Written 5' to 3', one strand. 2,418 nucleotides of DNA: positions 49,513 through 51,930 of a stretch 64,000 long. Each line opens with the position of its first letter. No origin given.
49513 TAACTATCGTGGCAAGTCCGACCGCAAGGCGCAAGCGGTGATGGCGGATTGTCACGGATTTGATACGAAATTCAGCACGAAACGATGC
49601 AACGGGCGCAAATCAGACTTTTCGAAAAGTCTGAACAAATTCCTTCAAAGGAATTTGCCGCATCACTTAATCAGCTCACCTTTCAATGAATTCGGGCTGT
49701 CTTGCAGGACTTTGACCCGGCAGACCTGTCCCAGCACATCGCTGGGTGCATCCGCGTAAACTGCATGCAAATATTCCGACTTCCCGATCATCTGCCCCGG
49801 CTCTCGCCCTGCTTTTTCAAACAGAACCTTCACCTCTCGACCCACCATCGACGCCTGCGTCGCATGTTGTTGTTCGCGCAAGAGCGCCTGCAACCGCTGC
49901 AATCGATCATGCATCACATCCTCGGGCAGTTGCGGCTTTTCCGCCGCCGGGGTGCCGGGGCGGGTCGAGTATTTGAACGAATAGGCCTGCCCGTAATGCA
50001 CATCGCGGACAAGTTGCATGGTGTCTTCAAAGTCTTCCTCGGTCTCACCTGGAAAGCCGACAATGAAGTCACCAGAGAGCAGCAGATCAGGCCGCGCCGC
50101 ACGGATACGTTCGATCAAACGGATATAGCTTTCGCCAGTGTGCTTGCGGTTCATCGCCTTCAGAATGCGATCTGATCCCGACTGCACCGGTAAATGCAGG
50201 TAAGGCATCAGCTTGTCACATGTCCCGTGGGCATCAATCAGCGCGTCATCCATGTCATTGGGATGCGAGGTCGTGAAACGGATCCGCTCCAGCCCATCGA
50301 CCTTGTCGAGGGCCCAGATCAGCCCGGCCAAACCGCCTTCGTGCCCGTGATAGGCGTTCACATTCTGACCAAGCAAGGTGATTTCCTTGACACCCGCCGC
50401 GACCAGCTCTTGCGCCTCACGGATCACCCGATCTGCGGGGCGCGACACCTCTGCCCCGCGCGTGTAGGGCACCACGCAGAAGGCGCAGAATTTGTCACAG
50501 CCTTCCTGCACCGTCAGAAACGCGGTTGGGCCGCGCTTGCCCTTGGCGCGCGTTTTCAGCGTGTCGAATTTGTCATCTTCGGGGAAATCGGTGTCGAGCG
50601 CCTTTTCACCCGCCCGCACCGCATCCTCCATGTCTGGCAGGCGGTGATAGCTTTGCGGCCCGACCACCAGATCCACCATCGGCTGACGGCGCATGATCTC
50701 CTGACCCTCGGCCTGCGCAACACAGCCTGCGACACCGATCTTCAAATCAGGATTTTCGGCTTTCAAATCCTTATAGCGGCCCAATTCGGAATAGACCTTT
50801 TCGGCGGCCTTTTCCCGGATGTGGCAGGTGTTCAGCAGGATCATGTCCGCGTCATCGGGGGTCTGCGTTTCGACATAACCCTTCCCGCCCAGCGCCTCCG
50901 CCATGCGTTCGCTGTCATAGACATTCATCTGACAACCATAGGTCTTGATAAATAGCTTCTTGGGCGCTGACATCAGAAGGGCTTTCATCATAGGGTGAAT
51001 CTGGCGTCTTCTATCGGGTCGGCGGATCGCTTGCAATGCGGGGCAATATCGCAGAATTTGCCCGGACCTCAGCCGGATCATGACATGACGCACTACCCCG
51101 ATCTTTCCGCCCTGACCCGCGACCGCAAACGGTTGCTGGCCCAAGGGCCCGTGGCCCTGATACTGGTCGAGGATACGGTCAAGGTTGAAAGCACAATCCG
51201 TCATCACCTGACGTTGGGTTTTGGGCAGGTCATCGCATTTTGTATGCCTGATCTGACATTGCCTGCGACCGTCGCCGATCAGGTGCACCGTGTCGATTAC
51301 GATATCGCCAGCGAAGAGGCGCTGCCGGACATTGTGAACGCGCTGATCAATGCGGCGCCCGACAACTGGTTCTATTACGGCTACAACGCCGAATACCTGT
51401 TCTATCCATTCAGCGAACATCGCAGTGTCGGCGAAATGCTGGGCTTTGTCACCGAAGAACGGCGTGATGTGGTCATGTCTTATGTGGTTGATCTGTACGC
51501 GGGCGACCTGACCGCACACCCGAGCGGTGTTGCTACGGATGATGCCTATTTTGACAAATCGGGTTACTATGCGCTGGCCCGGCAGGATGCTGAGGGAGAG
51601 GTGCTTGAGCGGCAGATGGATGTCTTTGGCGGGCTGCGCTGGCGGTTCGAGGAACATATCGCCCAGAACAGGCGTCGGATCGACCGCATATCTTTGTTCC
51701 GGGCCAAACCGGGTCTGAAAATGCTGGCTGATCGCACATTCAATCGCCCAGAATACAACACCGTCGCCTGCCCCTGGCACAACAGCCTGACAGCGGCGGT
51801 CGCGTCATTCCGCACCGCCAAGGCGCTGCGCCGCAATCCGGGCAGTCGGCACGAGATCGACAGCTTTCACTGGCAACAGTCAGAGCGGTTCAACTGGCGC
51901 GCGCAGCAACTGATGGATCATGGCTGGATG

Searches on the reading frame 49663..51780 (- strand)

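Call 86: search_protein_families(library=pfam, proteins=[window:49663-51780:-], max_evalue=0.00001)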
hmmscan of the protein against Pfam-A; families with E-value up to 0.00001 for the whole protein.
window:49663-51780:- (705 aa): 3 families
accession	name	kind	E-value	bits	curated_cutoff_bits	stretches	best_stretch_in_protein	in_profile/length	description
PF00919.26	UPF0004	-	2.4e-33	114.5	27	1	275-374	1-98/98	Uncharacterized protein family UPF0004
PF04055.27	Radical_SAM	-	3.1e-27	96.2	29.5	1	424-591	3-166/166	Radical SAM superfamily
PF01938.26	TRAM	-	2.8e-07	30.7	21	1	644-704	2-61/61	TRAM domain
